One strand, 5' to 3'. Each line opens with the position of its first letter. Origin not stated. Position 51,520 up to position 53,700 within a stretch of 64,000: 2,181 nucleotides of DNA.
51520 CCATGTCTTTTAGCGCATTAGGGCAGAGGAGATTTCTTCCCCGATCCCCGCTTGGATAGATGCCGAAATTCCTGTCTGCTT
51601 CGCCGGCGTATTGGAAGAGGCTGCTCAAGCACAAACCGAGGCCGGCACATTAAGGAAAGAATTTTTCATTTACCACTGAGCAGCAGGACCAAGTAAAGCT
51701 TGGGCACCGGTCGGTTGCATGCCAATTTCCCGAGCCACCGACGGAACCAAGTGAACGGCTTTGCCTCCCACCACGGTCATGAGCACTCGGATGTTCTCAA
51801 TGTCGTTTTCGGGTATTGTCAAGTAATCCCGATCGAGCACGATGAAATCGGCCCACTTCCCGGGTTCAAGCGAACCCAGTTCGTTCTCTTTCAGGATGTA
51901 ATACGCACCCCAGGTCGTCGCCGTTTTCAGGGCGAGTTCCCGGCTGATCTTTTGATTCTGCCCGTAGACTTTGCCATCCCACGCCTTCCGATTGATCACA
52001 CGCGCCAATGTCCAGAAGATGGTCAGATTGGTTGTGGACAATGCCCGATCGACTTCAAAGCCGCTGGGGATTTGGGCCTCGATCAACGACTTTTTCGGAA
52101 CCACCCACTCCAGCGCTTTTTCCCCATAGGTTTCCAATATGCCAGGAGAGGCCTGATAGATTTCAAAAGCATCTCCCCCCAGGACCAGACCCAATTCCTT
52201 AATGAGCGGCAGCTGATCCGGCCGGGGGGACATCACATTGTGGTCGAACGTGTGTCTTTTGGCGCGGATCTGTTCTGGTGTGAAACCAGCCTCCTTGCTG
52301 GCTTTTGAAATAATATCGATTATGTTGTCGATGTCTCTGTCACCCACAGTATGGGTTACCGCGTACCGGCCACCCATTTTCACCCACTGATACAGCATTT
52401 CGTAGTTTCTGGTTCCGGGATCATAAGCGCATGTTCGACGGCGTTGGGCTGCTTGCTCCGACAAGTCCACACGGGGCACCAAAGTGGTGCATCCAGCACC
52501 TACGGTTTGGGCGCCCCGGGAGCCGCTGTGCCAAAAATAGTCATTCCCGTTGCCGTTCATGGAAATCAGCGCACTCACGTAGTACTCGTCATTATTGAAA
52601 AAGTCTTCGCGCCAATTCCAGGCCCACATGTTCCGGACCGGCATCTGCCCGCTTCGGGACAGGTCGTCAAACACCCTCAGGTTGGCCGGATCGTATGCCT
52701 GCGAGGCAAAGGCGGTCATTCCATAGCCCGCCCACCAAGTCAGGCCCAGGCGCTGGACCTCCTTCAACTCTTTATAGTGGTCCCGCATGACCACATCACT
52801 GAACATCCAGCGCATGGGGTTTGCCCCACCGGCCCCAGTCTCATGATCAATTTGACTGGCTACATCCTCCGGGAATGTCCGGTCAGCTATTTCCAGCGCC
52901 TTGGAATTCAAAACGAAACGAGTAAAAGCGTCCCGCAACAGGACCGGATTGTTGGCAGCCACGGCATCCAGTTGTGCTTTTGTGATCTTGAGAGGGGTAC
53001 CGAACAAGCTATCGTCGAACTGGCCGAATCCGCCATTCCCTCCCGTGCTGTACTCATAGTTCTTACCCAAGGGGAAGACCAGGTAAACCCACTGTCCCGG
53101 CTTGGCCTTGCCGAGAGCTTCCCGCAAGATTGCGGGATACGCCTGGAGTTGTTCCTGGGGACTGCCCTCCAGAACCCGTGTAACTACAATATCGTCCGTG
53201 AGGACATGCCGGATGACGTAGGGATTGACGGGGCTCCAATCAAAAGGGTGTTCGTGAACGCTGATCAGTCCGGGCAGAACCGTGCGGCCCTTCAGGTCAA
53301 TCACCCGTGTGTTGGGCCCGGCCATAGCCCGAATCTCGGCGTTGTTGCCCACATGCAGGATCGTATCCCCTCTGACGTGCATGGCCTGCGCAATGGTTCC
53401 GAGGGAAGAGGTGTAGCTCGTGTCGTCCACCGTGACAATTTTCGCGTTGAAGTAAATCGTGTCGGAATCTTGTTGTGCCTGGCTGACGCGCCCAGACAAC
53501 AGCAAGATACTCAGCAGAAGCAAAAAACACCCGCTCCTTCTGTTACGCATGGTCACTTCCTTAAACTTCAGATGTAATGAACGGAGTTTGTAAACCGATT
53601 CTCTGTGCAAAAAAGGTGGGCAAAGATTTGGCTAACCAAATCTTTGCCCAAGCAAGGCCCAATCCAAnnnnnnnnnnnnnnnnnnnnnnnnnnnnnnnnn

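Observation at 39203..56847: TonB-dependent receptor followed by seven tandem, diversifying secreted amidohydrolase paralogues: a candidate uptake-plus-hydrolase battery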

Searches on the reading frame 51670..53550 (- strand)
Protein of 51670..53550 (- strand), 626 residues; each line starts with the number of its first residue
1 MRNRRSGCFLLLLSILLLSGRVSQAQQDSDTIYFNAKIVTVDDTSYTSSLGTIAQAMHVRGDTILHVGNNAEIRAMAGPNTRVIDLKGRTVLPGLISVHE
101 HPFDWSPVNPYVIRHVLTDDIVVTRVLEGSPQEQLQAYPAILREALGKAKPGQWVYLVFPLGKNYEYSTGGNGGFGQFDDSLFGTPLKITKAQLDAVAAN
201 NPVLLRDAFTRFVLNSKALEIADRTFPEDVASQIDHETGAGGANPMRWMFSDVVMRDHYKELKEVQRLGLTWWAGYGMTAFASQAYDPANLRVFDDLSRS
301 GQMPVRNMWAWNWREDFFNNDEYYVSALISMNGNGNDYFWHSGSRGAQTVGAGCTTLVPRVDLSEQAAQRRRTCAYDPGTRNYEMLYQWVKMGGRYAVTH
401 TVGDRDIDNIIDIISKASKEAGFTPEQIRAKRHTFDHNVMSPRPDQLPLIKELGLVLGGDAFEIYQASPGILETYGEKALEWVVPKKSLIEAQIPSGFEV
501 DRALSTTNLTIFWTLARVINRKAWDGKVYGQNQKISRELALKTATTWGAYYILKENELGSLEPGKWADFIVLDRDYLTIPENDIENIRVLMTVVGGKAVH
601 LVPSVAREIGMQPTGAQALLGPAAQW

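Call 4: search_protein_families(library=pfam, proteins=[window:51670-53550:-])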
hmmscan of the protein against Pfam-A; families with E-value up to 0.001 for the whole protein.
window:51670-53550:- (626 aa): 2 families
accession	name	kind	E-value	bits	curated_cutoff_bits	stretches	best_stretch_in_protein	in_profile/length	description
PF07969.17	Amidohydro_3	-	1.3e-37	130.9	29.7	1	82-600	1-472/472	Amidohydrolase family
PF01979.26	Amidohydro_1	-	3.9e-09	36.6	25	1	489-599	238-345/345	Amidohydrolase family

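Call 13: search_protein_families(library=ncbifam, proteins=[window:51670-53550:-], max_evalue=0.001)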
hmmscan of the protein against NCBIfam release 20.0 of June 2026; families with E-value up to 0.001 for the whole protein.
window:51670-53550:- (626 aa): 17 families
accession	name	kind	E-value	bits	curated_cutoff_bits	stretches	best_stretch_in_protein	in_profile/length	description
NF006056.0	PRK08204.1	subfamily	1.3e-14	53.8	391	2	517-578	324-385/449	hypothetical protein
NF006055.0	PRK08203.1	equivalog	6e-12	44.8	532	2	486-579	309-397/455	8-oxoguanine deaminase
NF051886.1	XaaProDiPepCaul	equivalog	4.7e-10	39.1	500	1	55-109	19-71/398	Xaa-Pro dipeptidase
TIGR01224.1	hutI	equivalog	7.7e-10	38.1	298.15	1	55-102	4-49/377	imidazolonepropionase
NF006549.0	PRK09045.1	equivalog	1.4e-08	33.8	540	1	485-576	294-382/444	TRZ/ATZ family hydrolase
NF012037.0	PRK15493.1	equivalog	3.9e-08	32.5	779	0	486-574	289-373/435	bifunctional S-methyl-5'-thioadenosine deaminase/S-adenosylhomocysteine deaminase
NF005557.0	PRK07228.1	equivalog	5.5e-08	31.9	522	0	536-592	338-395/445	5'-deoxyadenosine deaminase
NF005211.0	PRK06687.1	equivalog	6.3e-08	31.8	703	1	483-573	285-372/419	TRZ/ATZ family protein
TIGR03314.1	Se_ssnA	subfamily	2.4e-07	29.9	455.5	1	35-102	5-67/441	putative selenium metabolism protein SsnA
NF005540.0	PRK07203.1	equivalog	5.1e-07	28.7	444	1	35-102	6-68/444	putative aminohydrolase SsnA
TIGR02967.1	guan_deamin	equivalog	1.9e-06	27.1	375.4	0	531-587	319-375/401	guanine deaminase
NF006679.0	PRK09228.1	subfamily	2.2e-06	26.7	351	0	56-101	33-78/433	guanine deaminase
NF006689.0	PRK09237.1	equivalog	3.1e-06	26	371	0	58-108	26-72/383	amidohydrolase/deacetylase family metallohydrolase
NF011990.0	PRK15446.2-6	subfamily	1.8e-05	23.6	233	0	55-100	20-64/390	alpha-D-ribose 1-methylphosphonate 5-triphosphate diphosphatase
NF004995.0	PRK06380.1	subfamily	6.8e-05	22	567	0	500-587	293-376/418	metal-dependent hydrolase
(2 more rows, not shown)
